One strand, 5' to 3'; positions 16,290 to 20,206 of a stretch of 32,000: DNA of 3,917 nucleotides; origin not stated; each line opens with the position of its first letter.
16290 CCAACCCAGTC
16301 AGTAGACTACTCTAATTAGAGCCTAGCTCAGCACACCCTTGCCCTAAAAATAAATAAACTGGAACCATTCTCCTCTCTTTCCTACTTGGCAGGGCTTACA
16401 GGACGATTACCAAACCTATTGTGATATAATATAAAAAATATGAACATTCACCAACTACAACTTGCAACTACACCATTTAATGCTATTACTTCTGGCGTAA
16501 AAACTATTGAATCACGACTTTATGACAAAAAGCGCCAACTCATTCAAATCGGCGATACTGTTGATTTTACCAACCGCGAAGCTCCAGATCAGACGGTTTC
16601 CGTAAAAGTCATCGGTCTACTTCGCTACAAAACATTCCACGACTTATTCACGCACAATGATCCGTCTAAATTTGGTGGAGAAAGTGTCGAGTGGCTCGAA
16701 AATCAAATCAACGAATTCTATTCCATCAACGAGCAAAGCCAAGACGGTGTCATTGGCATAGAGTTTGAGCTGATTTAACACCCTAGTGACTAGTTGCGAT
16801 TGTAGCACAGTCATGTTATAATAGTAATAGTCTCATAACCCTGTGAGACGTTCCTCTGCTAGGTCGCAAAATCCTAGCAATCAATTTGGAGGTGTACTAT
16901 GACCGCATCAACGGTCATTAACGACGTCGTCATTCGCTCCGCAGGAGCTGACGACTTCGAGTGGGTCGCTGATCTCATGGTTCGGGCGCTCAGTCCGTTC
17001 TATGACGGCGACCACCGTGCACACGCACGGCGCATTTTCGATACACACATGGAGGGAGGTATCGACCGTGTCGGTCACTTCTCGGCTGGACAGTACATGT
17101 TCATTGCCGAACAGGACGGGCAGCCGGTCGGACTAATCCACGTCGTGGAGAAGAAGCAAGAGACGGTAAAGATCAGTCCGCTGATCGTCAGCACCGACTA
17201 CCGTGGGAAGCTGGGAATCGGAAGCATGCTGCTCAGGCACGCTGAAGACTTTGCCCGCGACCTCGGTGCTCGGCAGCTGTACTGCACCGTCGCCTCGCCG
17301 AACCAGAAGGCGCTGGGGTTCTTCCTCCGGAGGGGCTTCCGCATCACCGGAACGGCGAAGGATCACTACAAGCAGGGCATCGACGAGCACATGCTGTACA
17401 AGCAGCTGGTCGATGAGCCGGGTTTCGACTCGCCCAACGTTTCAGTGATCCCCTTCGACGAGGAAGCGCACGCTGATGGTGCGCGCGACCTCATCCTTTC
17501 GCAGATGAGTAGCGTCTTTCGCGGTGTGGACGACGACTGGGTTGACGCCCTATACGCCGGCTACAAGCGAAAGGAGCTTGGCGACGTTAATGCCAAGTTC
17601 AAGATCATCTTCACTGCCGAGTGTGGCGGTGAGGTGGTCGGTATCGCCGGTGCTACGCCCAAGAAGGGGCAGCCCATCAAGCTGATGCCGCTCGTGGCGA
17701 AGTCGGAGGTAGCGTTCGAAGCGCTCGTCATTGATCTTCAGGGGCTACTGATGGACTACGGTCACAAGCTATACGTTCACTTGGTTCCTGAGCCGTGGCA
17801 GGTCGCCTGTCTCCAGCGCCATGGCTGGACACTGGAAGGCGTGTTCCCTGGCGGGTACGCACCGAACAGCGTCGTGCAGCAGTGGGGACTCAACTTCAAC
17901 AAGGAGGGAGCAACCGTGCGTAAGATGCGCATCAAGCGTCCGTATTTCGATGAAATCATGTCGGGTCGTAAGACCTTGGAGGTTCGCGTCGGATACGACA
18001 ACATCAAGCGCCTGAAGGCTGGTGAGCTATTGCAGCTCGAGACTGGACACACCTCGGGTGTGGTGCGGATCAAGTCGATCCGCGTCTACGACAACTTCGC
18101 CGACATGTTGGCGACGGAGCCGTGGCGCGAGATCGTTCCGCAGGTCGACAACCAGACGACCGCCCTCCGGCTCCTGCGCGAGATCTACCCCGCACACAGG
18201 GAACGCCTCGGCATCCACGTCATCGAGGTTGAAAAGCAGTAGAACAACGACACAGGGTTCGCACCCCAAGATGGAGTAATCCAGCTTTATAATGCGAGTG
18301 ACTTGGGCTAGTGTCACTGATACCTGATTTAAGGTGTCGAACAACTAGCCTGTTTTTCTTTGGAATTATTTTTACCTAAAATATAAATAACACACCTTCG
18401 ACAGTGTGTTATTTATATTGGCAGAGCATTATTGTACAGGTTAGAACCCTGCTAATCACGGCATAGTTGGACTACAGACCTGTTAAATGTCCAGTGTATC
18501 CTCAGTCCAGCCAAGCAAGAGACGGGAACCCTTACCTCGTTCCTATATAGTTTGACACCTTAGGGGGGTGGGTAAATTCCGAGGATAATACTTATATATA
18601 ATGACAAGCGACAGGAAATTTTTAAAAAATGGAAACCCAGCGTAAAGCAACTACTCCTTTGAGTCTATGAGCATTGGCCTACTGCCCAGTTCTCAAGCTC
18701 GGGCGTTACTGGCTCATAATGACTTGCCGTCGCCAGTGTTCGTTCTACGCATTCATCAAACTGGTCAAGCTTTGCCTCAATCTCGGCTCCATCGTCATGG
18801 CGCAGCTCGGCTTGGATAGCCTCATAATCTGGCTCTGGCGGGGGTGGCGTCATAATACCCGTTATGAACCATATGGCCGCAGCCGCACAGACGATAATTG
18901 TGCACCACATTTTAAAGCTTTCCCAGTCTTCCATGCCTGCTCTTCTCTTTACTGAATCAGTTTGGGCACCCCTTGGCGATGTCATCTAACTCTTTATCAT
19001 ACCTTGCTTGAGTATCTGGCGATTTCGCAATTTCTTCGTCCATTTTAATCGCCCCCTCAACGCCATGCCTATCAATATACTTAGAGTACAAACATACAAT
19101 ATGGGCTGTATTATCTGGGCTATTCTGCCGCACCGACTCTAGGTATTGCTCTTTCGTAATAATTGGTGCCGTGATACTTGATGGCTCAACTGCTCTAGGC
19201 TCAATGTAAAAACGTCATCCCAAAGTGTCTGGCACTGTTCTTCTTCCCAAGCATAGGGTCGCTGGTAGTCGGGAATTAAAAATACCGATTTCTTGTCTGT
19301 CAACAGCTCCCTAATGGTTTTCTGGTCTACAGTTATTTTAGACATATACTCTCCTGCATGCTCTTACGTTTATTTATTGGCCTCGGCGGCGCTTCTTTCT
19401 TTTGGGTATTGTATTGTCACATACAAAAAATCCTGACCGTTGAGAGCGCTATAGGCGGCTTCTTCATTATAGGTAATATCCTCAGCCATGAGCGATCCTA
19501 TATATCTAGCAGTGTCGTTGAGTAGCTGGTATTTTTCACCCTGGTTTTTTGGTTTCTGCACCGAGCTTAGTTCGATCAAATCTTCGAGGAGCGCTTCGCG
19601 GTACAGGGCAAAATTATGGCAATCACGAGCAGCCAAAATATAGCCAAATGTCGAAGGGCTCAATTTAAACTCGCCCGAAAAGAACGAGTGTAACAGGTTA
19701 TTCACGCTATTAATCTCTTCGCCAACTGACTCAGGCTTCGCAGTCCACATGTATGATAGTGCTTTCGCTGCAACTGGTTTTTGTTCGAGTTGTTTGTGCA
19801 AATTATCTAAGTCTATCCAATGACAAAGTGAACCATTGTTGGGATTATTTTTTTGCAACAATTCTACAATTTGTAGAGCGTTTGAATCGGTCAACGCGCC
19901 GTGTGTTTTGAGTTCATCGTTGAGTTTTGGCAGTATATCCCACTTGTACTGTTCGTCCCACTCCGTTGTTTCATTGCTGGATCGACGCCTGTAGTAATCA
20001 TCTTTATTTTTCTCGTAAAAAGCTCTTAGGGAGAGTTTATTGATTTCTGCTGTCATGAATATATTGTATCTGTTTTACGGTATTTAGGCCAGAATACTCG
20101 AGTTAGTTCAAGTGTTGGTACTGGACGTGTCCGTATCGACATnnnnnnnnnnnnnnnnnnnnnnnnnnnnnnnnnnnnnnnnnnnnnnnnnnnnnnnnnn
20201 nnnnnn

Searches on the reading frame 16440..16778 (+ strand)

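Call 31: search_protein_families(library=pfam, proteins=[window:16440-16778:+], max_evalue=0.01)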
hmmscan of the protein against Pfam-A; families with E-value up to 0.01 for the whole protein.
window:16440-16778:+ (112 aa): 3 families
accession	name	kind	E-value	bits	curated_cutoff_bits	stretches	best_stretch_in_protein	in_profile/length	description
PF04266.20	ASCH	-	3.8e-07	31.2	21.2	1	10-112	5-102/103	ASCH domain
PF11422.13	IBP39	-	0.0039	17.5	25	1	20-78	60-118/179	Initiator binding protein 39 kDa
PF12961.13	DUF3850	-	0.0079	16.8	22.9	0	3-47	1-42/77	Domain of unknown function (DUF3850)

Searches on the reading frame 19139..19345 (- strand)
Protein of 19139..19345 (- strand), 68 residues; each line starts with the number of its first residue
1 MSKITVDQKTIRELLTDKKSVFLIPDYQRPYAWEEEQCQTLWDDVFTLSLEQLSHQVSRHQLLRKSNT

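Call 31: search_protein_families(library=pfam, proteins=[window:19139-19345:-], max_evalue=0.01)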
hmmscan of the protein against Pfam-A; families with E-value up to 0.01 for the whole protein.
window:19139-19345:- (68 aa): 1 family
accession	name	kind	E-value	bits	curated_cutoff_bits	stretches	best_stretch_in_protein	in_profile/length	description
PF03235.19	GmrSD_N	-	2.4e-11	44.6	33.2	1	11-47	1-37/199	GmrSD restriction endonuclease, N-terminal domain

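Call 38: search_protein_families(library=padloc, proteins=[window:19139-19345:-], max_evalue=0.01)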
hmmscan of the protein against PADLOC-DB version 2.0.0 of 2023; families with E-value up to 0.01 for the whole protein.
window:19139-19345:- (68 aa): 32 families (the best 25 are shown)
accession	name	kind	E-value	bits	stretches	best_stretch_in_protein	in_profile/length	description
PDLC02695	Orf5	-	1.3e-10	38.3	1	4-60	3-58/601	Orf5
PDLC04157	HEC-06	-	2.7e-10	37.5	1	1-48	1-49/558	-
PDLC04154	HEC-06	-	2.7e-10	37.5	1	4-51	7-54/569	-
PDLC04155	HEC-06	-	6.6e-10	36.1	1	3-48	4-47/562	-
PDLC02783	SspE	-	1.4e-09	34.8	1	5-54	8-56/793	SspE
PDLC02693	Orf5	-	2.4e-09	34.8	1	18-51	5-38/543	Orf5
PDLC02691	Orf5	-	2.7e-09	34.2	1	3-52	2-50/579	Orf5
PDLC02687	Orf5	-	3.5e-09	34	1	7-55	4-52/543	Orf5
PDLC02792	SspE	-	1.4e-08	31.6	1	7-47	9-49/771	SspE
PDLC02701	Orf5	-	1.3e-07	28.5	1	10-60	9-58/596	Orf5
PDLC02689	Orf5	-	4.4e-07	26.8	1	8-63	5-60/558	Orf5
PDLC02791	SspE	-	5e-07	26.3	1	8-45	7-45/775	SspE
PDLC02785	SspE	-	6e-07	26.1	1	6-46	5-45/785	SspE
PDLC02786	SspE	-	6.8e-07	26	1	8-46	10-48/766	SspE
PDLC02686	Orf5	-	3.2e-06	23.9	1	11-48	10-47/566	Orf5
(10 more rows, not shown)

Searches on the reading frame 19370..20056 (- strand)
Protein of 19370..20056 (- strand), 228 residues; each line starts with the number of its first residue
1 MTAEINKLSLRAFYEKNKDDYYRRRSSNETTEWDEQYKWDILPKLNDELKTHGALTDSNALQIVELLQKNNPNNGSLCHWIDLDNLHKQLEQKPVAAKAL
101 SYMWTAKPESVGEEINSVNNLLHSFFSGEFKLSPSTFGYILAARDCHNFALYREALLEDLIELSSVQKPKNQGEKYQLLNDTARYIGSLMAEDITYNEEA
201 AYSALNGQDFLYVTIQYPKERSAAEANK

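Call 7: search_protein_families(library=pfam, proteins=[window:19370-20056:-], max_evalue=0.1)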
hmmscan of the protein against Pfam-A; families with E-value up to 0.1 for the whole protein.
window:19370-20056:- (228 aa): 0 families

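Call 38: search_protein_families(library=padloc, proteins=[window:19370-20056:-], max_evalue=0.01)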
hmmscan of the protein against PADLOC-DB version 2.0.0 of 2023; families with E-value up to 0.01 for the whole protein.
window:19370-20056:- (228 aa): 0 families

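Call 49: find_encoding_contigs(protein=window:19370-20056:-, flank=10000, max_places=10)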
Protein window:19370-20056:- (228 aa): 3 contigs read that carry it; 1 place shown.
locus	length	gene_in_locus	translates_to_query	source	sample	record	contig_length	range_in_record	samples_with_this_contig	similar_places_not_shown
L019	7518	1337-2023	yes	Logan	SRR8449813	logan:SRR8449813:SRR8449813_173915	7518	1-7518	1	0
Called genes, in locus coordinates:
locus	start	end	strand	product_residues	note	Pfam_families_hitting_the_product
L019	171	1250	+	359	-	-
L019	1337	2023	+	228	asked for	-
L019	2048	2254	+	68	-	PF03235:GmrSD_N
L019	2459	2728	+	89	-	-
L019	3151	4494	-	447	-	PF13420:Acetyltransf_4, PF00583:Acetyltransf_1, PF13673:Acetyltransf_10, PF13508:Acetyltransf_7, PF04266:ASCH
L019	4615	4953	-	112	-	PF04266:ASCH (weak)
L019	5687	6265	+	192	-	-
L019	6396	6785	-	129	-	PF11969:DcpS_C (weak), PF01230:HIT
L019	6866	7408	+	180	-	PF01725:Ham1p_like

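Call 63: search_protein_families(library=phrogs, proteins=[window:19370-20056:-, L020:6685-7200:+], max_evalue=0.01)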
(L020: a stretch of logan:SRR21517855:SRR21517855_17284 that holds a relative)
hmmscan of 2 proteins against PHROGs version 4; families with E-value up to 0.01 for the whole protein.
window:19370-20056:- (228 aa): 0 families

L020:6685-7200:+ (171 aa): 0 families

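Call 65: search_protein_families(library=ncbifam, proteins=[window:19370-20056:-], max_evalue=0.1)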
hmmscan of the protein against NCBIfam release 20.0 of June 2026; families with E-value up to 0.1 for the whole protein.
window:19370-20056:- (228 aa): 0 families

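Call 83: search_protein_families(library=pfam, proteins=[L020:6685-7200:+], max_evalue=0.01)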
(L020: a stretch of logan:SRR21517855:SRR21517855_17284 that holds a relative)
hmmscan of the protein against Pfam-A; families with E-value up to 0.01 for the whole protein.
L020:6685-7200:+ (171 aa): 0 families
